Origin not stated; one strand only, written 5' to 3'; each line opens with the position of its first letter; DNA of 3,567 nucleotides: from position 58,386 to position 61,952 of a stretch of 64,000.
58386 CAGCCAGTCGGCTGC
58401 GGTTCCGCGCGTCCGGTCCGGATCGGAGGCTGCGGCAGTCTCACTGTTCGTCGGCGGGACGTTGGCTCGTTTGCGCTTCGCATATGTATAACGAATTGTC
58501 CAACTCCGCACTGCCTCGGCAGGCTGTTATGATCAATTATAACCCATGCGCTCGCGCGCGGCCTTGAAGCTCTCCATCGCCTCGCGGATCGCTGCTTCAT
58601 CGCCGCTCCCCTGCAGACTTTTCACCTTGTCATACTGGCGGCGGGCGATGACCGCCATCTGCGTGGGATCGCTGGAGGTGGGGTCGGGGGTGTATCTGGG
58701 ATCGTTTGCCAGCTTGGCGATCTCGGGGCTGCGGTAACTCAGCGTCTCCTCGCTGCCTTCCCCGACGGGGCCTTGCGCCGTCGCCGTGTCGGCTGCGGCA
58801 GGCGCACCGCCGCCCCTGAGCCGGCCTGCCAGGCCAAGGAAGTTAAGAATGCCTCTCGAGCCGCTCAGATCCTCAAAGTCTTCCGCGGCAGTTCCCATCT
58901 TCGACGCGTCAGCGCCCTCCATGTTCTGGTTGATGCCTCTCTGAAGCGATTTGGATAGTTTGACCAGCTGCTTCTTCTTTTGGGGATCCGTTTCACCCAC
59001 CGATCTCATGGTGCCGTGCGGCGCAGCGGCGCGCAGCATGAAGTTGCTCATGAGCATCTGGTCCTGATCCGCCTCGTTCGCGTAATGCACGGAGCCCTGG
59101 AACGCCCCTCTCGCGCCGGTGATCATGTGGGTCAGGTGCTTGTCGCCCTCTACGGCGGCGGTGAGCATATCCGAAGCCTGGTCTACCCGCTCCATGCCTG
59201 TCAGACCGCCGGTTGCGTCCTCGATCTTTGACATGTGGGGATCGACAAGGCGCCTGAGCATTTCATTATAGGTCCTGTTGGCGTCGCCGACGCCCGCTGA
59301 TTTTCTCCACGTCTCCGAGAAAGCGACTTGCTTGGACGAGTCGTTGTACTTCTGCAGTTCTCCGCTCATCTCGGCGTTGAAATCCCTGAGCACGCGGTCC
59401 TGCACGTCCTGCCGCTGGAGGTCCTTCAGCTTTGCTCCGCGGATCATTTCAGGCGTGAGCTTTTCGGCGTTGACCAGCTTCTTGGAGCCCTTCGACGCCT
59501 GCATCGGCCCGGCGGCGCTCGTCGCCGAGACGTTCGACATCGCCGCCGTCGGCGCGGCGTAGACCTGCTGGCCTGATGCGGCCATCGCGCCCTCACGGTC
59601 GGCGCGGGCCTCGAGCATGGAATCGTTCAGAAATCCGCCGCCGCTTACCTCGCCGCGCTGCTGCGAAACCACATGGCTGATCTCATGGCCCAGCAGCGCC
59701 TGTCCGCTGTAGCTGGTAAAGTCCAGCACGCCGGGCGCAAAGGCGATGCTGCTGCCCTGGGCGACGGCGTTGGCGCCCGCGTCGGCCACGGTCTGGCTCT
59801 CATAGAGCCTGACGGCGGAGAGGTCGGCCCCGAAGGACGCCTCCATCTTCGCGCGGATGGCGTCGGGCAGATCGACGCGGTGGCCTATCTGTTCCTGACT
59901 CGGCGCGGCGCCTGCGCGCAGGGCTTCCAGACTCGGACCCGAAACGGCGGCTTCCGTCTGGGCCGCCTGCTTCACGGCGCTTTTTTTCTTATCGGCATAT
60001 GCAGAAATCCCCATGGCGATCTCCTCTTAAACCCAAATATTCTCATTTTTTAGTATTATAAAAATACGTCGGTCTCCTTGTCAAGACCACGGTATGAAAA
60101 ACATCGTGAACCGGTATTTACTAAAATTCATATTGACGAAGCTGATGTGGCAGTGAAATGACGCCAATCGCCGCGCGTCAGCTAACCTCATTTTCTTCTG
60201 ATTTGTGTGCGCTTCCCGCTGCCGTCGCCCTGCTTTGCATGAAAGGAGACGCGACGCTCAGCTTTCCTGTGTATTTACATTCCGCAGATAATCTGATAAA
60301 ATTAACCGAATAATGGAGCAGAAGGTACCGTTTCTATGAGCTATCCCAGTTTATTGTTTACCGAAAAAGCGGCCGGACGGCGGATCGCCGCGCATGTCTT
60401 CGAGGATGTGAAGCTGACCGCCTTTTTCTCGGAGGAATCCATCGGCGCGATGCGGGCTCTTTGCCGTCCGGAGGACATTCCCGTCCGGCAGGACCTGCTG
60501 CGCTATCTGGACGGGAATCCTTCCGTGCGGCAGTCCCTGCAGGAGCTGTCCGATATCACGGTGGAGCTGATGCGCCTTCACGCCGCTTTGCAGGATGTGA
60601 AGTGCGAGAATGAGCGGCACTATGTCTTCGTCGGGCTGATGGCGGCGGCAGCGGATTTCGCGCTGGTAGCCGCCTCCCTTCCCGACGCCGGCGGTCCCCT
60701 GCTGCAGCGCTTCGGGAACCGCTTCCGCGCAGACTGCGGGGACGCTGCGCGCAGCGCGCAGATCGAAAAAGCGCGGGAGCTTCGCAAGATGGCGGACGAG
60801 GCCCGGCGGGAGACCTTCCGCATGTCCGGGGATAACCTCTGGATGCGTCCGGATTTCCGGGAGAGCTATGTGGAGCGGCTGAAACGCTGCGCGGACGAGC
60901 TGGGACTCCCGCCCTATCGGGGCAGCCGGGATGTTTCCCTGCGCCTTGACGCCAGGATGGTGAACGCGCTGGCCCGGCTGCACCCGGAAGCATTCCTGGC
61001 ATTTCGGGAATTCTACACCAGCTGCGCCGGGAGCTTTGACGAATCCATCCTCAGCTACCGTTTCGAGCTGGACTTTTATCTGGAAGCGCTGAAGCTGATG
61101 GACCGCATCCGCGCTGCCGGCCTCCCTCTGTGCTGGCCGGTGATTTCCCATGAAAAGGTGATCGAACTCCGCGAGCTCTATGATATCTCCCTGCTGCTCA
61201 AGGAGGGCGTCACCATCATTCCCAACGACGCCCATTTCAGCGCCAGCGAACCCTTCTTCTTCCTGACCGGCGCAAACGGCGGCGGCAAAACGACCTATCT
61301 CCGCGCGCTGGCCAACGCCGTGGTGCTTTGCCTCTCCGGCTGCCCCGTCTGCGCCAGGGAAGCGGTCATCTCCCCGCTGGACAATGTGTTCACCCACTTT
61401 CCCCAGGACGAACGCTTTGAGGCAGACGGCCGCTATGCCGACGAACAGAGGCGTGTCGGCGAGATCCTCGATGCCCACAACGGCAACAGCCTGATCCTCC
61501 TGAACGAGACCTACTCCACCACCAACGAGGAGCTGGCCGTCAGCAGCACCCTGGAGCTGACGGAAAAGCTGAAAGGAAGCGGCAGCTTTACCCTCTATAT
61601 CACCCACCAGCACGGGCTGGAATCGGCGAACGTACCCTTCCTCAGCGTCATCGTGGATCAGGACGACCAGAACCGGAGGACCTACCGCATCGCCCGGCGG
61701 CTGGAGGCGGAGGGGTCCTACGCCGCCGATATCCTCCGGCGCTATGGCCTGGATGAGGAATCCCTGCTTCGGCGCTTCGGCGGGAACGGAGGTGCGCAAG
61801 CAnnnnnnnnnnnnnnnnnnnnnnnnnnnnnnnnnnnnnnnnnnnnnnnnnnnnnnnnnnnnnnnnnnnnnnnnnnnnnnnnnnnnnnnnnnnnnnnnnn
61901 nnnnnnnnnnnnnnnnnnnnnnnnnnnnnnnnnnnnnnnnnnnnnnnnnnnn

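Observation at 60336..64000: Candidate new system: heterodimer-like pair of minimal MutS ATPases translationally linked to a YlmH-type S4 RNA-binding protein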

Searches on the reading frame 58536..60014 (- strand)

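Call 31: search_protein_families(library=pfam, proteins=[window:58536-60014:-], max_evalue=0.0001)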
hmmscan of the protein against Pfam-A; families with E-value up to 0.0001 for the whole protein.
window:58536-60014:- (493 aa): 1 family
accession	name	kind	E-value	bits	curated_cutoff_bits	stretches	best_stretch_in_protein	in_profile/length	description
PF13699.11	eCIS_core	-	5.3e-19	68.6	22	1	49-121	2-78/79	eCIS core domain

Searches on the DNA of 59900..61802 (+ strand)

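Call 45: search_rna_families(source=window, start=59900, end=60450, threshold=evalue, max_evalue=10)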
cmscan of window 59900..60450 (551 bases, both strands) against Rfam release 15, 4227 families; matches with E-value up to 10: 0.
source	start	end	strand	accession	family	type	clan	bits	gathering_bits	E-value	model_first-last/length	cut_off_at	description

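Call 56: search_rna_families(sources=[L083, L084, L085, L015, L021, L030, L039, L046, L068, L081], threshold=gathering)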
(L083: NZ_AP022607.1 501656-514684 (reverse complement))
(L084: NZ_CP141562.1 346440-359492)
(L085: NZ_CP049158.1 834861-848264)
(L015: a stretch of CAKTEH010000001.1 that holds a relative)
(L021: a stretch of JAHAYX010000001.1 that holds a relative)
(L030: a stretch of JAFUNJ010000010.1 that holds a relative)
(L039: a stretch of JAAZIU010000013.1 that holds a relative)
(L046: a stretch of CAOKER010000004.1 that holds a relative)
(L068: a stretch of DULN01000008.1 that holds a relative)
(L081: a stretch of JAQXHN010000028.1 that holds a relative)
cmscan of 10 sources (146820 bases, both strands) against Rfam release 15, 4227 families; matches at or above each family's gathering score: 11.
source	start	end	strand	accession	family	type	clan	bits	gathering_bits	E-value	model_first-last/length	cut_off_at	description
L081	9876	10085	+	RF00174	Cobalamin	Cis-reg; riboswitch;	CL00101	82.5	31.5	1.9e-18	1-189/189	no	Cobalamin riboswitch aptamer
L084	3425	3485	+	RF01734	Fluoride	Cis-reg; riboswitch;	-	59.4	34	1.4e-13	1-64/64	no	Fluoride riboswitch aptamer (crcB RNA motif)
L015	4237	4322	-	RF00005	tRNA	Gene; tRNA;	CL00001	57.4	29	2e-09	1-71/71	no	tRNA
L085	5450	5513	+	RF01734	Fluoride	Cis-reg; riboswitch;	-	56.7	34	1.1e-12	1-64/64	no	Fluoride riboswitch aptamer (crcB RNA motif)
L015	4111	4197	-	RF00005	tRNA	Gene; tRNA;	CL00001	55.9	29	5.6e-09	1-71/71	no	tRNA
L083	1604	1664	+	RF01734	Fluoride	Cis-reg; riboswitch;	-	53.6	34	1.1e-11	1-64/64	no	Fluoride riboswitch aptamer (crcB RNA motif)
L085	9829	9899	+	RF01734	Fluoride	Cis-reg; riboswitch;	-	50.7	34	9.4e-11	1-64/64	no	Fluoride riboswitch aptamer (crcB RNA motif)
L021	11291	11380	+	RF00005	tRNA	Gene; tRNA;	CL00001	50.1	29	2.1e-07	1-71/71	no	tRNA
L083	5416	5476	+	RF01734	Fluoride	Cis-reg; riboswitch;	-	46.7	34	1.9e-09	1-64/64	no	Fluoride riboswitch aptamer (crcB RNA motif)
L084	12225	12301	-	RF01734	Fluoride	Cis-reg; riboswitch;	-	43.1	34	3e-08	1-64/64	no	Fluoride riboswitch aptamer (crcB RNA motif)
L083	82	159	+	RF01734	Fluoride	Cis-reg; riboswitch;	-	40.4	34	2.2e-07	1-64/64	no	Fluoride riboswitch aptamer (crcB RNA motif)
